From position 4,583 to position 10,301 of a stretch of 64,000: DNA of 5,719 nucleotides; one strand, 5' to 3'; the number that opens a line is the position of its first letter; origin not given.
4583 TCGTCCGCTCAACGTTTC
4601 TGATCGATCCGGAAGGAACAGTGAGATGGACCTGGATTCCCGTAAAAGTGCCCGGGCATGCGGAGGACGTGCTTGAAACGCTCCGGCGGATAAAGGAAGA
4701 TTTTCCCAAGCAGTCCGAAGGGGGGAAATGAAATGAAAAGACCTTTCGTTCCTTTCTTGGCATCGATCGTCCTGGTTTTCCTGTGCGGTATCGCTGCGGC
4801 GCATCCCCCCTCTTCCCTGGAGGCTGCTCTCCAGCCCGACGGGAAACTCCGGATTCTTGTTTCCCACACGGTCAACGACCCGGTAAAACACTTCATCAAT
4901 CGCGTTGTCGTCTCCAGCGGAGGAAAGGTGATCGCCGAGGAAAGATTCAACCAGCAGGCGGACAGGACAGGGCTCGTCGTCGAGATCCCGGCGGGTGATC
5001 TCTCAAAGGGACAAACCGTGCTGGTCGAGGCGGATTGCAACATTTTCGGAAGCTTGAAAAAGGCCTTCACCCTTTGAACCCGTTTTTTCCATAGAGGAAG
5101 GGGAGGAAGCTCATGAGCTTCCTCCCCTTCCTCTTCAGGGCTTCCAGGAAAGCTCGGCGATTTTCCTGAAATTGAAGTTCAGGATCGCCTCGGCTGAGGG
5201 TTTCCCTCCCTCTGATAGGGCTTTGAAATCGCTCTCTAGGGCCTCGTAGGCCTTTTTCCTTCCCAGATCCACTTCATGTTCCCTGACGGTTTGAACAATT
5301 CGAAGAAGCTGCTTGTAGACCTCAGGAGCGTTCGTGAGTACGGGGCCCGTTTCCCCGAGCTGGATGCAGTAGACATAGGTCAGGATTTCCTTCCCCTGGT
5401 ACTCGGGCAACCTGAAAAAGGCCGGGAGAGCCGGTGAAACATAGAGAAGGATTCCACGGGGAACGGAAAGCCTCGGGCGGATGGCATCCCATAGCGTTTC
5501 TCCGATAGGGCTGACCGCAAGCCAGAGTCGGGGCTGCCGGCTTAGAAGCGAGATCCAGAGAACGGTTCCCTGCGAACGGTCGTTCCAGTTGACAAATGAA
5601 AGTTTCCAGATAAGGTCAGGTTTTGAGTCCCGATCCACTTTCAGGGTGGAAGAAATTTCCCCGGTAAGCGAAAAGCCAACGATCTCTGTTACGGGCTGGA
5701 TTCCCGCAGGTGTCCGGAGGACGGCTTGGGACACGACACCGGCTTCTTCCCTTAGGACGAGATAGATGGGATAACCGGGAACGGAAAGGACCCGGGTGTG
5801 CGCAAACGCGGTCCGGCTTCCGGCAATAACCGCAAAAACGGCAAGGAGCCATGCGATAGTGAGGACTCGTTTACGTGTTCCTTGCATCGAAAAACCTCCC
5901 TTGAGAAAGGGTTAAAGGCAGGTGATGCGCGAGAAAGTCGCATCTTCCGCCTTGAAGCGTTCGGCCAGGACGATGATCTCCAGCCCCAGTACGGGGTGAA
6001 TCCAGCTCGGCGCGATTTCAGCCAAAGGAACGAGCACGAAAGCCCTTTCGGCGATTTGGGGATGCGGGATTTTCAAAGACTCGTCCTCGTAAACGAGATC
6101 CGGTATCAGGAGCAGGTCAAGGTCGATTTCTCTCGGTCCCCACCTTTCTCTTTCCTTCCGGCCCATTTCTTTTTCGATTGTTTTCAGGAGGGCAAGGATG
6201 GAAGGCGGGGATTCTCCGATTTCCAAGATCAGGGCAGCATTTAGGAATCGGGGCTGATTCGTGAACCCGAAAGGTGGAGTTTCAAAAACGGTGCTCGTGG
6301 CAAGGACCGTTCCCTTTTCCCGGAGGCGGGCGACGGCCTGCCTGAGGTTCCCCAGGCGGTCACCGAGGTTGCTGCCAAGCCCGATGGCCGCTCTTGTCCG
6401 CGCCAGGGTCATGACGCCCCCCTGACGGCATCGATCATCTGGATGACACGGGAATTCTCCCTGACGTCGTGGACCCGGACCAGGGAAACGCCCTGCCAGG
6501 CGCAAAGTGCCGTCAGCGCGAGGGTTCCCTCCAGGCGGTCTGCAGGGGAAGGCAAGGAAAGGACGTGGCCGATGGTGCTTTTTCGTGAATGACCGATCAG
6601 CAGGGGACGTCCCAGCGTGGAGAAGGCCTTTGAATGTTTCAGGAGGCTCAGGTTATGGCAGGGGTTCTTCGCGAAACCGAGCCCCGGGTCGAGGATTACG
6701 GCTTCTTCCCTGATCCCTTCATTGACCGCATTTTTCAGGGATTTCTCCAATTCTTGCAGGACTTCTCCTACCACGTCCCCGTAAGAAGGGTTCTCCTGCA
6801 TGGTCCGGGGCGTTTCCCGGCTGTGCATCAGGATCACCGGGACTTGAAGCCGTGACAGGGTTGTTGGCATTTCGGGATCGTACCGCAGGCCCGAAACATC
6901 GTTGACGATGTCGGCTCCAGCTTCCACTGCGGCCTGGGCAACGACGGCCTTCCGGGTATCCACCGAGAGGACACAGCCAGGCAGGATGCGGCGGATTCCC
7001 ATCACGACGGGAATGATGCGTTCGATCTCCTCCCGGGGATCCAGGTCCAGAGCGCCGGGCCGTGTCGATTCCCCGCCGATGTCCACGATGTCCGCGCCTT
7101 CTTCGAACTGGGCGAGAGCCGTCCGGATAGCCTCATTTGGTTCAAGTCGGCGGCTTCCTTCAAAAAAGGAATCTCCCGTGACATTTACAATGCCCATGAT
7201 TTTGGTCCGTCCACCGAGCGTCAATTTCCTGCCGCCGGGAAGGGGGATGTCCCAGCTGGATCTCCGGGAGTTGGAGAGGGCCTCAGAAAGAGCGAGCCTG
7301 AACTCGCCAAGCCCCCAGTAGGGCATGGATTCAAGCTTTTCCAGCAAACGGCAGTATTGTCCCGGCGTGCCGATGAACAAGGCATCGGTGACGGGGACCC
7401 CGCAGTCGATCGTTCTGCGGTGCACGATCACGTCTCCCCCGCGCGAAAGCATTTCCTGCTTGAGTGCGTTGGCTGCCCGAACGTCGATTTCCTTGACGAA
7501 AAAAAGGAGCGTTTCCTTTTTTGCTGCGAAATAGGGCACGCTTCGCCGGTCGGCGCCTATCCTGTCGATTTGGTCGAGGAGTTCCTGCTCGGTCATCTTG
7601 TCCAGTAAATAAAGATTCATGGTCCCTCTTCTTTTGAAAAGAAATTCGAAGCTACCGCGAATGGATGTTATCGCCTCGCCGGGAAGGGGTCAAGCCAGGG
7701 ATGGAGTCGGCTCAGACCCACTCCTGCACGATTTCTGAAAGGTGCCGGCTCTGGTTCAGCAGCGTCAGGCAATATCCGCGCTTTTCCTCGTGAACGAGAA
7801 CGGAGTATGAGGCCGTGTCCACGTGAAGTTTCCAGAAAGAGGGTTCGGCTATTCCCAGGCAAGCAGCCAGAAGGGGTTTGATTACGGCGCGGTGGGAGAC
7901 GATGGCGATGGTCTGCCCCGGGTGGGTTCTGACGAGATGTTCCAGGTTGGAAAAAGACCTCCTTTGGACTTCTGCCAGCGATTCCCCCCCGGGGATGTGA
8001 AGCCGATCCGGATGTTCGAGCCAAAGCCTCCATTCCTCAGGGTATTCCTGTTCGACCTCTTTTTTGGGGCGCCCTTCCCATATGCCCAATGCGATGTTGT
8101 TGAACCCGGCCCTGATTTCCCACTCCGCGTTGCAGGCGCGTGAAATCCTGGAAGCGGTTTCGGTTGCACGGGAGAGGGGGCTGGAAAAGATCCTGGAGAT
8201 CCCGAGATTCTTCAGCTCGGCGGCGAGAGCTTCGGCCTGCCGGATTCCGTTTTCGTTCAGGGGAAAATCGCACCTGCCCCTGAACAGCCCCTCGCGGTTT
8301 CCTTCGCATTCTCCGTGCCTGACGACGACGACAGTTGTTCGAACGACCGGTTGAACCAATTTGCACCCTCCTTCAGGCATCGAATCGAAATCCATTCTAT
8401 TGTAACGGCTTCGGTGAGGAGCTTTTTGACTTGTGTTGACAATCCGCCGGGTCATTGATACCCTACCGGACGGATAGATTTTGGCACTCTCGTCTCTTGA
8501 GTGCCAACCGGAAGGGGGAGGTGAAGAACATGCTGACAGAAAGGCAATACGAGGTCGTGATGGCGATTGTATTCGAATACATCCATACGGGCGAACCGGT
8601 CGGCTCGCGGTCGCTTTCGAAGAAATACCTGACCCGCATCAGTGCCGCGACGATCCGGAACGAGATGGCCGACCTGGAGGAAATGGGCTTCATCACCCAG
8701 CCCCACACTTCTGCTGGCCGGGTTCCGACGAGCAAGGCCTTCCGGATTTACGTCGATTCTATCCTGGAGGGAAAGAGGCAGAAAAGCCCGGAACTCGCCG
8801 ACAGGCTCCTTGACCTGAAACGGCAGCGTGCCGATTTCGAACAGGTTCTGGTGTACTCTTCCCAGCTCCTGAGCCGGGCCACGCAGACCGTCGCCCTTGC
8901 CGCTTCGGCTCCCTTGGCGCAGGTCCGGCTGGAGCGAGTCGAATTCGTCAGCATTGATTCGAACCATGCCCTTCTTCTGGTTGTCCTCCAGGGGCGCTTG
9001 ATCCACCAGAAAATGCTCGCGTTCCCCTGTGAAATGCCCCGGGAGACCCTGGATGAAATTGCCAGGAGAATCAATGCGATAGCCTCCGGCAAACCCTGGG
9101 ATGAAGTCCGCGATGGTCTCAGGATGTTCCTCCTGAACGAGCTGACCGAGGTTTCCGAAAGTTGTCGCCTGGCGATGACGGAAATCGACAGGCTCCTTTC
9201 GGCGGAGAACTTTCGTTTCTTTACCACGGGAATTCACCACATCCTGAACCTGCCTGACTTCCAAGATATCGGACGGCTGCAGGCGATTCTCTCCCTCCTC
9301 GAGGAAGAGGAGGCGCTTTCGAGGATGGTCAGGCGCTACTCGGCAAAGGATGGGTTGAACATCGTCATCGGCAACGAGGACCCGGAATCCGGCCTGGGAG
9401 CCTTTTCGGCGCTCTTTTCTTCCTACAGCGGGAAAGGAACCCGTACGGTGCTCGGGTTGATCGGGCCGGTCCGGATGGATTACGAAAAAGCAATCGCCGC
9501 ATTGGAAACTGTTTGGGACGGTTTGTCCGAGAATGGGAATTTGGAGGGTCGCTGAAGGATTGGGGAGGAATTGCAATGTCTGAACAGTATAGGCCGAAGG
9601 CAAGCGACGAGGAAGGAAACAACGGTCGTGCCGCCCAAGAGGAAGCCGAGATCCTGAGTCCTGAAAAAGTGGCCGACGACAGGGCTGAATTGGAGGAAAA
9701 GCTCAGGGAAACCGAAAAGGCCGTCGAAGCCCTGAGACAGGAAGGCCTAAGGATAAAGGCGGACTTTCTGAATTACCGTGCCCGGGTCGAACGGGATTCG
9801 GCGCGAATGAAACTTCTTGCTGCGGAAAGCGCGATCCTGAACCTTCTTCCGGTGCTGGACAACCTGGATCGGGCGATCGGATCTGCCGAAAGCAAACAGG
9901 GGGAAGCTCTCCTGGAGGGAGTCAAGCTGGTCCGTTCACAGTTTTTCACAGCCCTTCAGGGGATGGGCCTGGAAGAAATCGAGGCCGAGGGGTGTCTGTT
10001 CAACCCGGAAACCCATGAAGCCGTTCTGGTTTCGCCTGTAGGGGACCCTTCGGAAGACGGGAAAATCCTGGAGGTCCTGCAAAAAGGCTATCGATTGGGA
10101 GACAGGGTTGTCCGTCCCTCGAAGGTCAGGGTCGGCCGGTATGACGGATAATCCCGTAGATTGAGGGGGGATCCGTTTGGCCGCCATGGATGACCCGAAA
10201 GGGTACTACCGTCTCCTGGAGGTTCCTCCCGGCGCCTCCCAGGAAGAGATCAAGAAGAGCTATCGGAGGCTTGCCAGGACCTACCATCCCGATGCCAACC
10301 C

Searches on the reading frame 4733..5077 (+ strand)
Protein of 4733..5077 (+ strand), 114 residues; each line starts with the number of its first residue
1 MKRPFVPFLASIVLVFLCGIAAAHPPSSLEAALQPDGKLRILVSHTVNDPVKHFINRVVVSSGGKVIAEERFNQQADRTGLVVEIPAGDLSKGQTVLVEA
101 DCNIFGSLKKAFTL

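Call 21: search_protein_families(library=ncbifam, proteins=[window:4733-5077:+], max_evalue=0.00001)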
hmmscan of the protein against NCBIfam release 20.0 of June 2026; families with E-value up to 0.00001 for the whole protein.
window:4733-5077:+ (114 aa): 0 families

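Call 50: search_protein_families(library=pfam, max_evalue=1, proteins=[window:4733-5077:+])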
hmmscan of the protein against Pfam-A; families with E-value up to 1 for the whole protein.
window:4733-5077:+ (114 aa): 0 families

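Call 61: find_homologous_proteins(query=window:4733-5074:+, max_evalue=0.001)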
Query window:4733-5074:+ (114 aa): 18 proteins with E <= 0.001 among 33 candidates.
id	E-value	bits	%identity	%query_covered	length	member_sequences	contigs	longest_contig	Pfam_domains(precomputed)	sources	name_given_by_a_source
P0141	5.4e-62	225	93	100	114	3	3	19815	-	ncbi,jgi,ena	-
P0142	1.0e-57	211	89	100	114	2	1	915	-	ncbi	-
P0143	6.7e-49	182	75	100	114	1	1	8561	-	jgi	jgi:desulfoferrodoxin (superoxide reductase-like protein)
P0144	4.2e-48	180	72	100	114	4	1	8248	-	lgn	-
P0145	1.1e-47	178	74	100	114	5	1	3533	-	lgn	-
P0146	5.6e-44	167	100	70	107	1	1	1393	-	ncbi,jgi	jgi:hypothetical protein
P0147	4.5e-40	154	63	100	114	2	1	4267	-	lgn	-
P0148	2.2e-39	152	64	100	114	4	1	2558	-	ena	-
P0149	4.3e-38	148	63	100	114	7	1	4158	-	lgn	-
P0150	6.6e-38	147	70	89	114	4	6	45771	-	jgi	jgi:desulfoferrodoxin (superoxide reductase-like protein)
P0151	1.4e-37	146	63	100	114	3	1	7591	-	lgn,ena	-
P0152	2.1e-37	145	63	100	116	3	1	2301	-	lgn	-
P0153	2.3e-37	145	71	83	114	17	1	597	-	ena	-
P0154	6.3e-36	141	60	100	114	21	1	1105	-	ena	-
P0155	4.7e-35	138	59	100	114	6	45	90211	-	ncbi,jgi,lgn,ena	-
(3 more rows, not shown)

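Call 68: predict_structure(alignment_id=A2)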
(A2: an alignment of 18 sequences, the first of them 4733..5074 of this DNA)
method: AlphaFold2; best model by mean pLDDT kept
length: 114 residues; sequences in the alignment: 18
mean_pLDDT: 78.9   pTM: 0.67
mean pLDDT of the five models: 78.9, 75.6, 75.4, 73.7, 70.9
residues with pLDDT >= 90: 32; 70-90: 53; 50-70: 26; < 50: 3
segments of 3 or more residues with pLDDT < 50: none
pLDDT, mean of each block of 10 residues (from residue 1): 59 58 65 89 79 85 91 80 83 90 84 91
secondary structure, 60 per line:
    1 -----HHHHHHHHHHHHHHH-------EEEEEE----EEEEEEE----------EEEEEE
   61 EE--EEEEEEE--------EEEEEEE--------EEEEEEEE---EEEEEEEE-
elements in order: H6-20 E28-33 E38-44 E55-62 E65-71 E80-86 E95-102 E106-113

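Call 70: fold_search(model_id=the predicted structure, library=pdb)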
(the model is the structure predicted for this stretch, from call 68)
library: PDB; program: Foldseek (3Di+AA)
matches with E <= 10: 1780; with E <= 0.001: 6
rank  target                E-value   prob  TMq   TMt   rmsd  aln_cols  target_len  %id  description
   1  4d7p                  3.6e-04  1.00  0.61  0.71   3.0        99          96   17  Superoxide reductase (1Fe-SOR) from Giardia intestinalis (released 2015-10-07)
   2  4bff_A                3.6e-04  1.00  0.46  0.43   5.2       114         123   19  Superoxide reductase (Neelaredoxin) from Archaeoglobus fulgidus in the reduced form (released 2014-03-26)
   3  4bfj_A                4.7e-04  1.00  0.46  0.43   5.3       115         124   19  Superoxide reductase (Neelaredoxin) from Archaeoglobus fulgidus E12V mutant (released 2014-03-26)
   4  4c4u_A                5.6e-04  1.00  0.47  0.44   5.0       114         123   19  Superoxide reductase (Neelaredoxin) from Archaeoglobus fulgidus E12Q mutant in the reduced form (released 2014-08-06)
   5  8fk7_A                7.7e-04  1.00  0.56  0.48  13.4       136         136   15  Structure of the Pyrobaculum calidifontis flagellar-like archaeal type IV pilus (released 2023-06-28)
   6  4bfk_B                8.2e-04  1.00  0.46  0.43   5.0       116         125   18  Superoxide reductase (Neelaredoxin) from Archaeoglobus fulgidus E12Q mutant (released 2014-03-26)
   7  4bff_C                1.4e-03  1.00  0.46  0.43   5.2       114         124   19  Superoxide reductase (Neelaredoxin) from Archaeoglobus fulgidus in the reduced form (released 2014-03-26)
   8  4bfk_A                1.4e-03  1.00  0.46  0.43   5.2       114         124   18  Superoxide reductase (Neelaredoxin) from Archaeoglobus fulgidus E12Q mutant (released 2014-03-26)
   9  4c4b_A                1.7e-03  1.00  0.49  0.46   5.1       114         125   20  Superoxide reductase (Neelaredoxin) from Archaeoglobus fulgidus E12V in the reduced form (released 2014-07-23)
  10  2ox5_Y                2.6e-03  1.00  0.47  0.48  11.7       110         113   17  The SoxYZ complex of Paracoccus pantotrophus (released 2007-05-22)
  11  6w8u_A                3.0e-03  1.00  0.48  0.41   8.8       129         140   17  Cryo-EM of the Pyrobaculum arsenaticum pilus (released 2020-07-08)
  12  2oxh_F                4.5e-03  1.00  0.47  0.47  11.2       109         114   17  The SOXYZ Complex of Paracoccus Pantotrophus (released 2007-05-22)
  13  6e3l_D                4.5e-03  1.00  0.44  0.29   5.3       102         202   19  Interferon gamma signalling complex with IFNGR1 and IFNGR2 (released 2019-02-27)
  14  2oxg_B                5.0e-03  1.00  0.47  0.48  11.7       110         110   17  The SoxYZ Complex of Paracoccus pantotrophus (released 2007-05-22)
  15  2oxg_F                5.0e-03  1.00  0.47  0.48  11.2       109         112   17  The SoxYZ Complex of Paracoccus pantotrophus (released 2007-05-22)
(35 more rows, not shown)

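Call 71: search_solved_structures(query=A2, max_evalue=10, show_alignments=4)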
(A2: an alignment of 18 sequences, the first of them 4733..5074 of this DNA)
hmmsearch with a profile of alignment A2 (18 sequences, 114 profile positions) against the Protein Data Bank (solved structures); distinct sequences matched with E-value up to 10: 3.
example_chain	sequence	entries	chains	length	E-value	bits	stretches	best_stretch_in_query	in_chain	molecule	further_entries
5c17_A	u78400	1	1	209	0.049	16.9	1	61-110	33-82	MerB2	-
2g6b_A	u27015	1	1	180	0.27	14.5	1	56-92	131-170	Ras-related protein Rab-26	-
3fvq_A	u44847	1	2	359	0.48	13.7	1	29-68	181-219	Fe(3+) ions import ATP-binding protein fbpC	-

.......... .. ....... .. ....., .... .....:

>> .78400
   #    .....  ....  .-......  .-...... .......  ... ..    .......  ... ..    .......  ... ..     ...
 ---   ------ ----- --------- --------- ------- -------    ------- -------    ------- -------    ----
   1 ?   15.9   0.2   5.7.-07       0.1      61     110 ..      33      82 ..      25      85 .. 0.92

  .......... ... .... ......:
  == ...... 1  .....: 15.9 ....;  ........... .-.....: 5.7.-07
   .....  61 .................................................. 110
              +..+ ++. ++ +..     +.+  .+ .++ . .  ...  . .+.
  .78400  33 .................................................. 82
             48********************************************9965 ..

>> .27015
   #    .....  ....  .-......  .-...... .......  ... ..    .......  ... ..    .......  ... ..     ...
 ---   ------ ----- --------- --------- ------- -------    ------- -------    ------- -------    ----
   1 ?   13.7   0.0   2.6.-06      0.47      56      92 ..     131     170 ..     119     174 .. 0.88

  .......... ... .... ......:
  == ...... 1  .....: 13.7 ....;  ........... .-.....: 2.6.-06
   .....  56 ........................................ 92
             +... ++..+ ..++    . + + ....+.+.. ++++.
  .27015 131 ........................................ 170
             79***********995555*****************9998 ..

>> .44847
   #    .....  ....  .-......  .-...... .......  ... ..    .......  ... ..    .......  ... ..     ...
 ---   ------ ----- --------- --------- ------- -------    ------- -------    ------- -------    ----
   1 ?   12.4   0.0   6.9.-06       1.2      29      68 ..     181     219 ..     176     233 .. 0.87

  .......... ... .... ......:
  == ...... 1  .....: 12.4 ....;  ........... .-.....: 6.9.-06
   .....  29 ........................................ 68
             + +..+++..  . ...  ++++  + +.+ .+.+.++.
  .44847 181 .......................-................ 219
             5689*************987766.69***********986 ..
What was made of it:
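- Tried and rejected: (9) A profile search of orf114 against PDB sequences gave only noise (call 71).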

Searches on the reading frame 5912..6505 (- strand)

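Call 44: search_protein_families(library=pfam, max_evalue=0.000001, proteins=[window:5912-6505:-])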
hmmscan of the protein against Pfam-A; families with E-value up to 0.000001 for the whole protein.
window:5912-6505:- (197 aa): 1 family
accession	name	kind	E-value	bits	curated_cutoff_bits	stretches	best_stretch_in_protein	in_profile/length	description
PF01288.25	HPPK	-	4.1e-38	130.8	25.7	1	41-166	2-116/116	7,8-dihydro-6-hydroxymethylpterin-pyrophosphokinase (HPPK)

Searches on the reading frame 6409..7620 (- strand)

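Call 44: search_protein_families(library=pfam, max_evalue=0.000001, proteins=[window:6409-7620:-])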
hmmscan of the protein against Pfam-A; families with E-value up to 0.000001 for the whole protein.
window:6409-7620:- (403 aa): 1 family
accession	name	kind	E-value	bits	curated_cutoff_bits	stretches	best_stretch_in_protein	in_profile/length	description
PF00809.28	Pterin_bind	-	6.1e-81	272.1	25.5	1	142-384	1-244/244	Pterin binding enzyme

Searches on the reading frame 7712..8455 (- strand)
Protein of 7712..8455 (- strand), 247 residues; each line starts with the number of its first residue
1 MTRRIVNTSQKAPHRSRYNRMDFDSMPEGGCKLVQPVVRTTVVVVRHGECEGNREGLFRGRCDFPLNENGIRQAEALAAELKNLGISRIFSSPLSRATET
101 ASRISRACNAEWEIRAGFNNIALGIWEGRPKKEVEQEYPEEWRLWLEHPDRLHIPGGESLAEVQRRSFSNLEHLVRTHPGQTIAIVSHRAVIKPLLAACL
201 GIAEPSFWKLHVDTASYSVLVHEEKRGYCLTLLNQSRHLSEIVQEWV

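Call 44: search_protein_families(library=pfam, max_evalue=0.000001, proteins=[window:7712-8455:-])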
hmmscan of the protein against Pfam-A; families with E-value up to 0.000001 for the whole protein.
window:7712-8455:- (247 aa): 1 family
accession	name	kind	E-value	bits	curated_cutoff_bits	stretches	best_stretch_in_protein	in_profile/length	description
PF00300.27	His_Phos_1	-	2.6e-59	200.6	21.7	1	42-232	1-191/194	Histidine phosphatase superfamily (branch 1)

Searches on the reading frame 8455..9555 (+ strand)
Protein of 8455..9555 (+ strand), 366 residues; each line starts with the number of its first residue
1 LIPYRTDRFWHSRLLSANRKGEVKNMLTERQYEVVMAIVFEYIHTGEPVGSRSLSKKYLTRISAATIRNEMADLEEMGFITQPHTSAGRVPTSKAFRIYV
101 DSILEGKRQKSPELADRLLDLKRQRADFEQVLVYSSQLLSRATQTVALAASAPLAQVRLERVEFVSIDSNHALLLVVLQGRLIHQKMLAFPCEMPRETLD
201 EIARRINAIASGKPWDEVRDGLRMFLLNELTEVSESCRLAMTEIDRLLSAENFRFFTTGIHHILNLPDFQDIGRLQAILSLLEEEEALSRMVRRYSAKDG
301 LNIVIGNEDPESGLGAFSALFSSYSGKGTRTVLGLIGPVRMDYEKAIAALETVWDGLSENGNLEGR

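Call 44: search_protein_families(library=pfam, max_evalue=0.000001, proteins=[window:8455-9555:+])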
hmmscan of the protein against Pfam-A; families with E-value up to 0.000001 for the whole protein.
window:8455-9555:+ (366 aa): 1 family
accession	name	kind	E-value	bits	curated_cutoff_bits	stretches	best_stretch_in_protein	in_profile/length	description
PF01628.27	HrcA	-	5.7e-44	151.1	22.2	1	129-347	1-215/215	HrcA protein C terminal domain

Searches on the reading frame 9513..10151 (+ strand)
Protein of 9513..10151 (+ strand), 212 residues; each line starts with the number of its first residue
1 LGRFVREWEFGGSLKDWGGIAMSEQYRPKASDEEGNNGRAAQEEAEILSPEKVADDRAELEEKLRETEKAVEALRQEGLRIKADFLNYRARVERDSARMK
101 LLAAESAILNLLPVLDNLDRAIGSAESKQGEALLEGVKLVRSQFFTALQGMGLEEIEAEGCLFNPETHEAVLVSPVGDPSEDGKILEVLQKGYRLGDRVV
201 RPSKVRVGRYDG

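Call 44: search_protein_families(library=pfam, max_evalue=0.000001, proteins=[window:9513-10151:+])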
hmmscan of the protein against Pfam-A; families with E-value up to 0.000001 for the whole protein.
window:9513-10151:+ (212 aa): 1 family
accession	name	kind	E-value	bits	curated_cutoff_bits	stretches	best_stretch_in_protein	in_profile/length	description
PF01025.24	GrpE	-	3.3e-40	137.9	25.8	1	52-208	8-164/165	GrpE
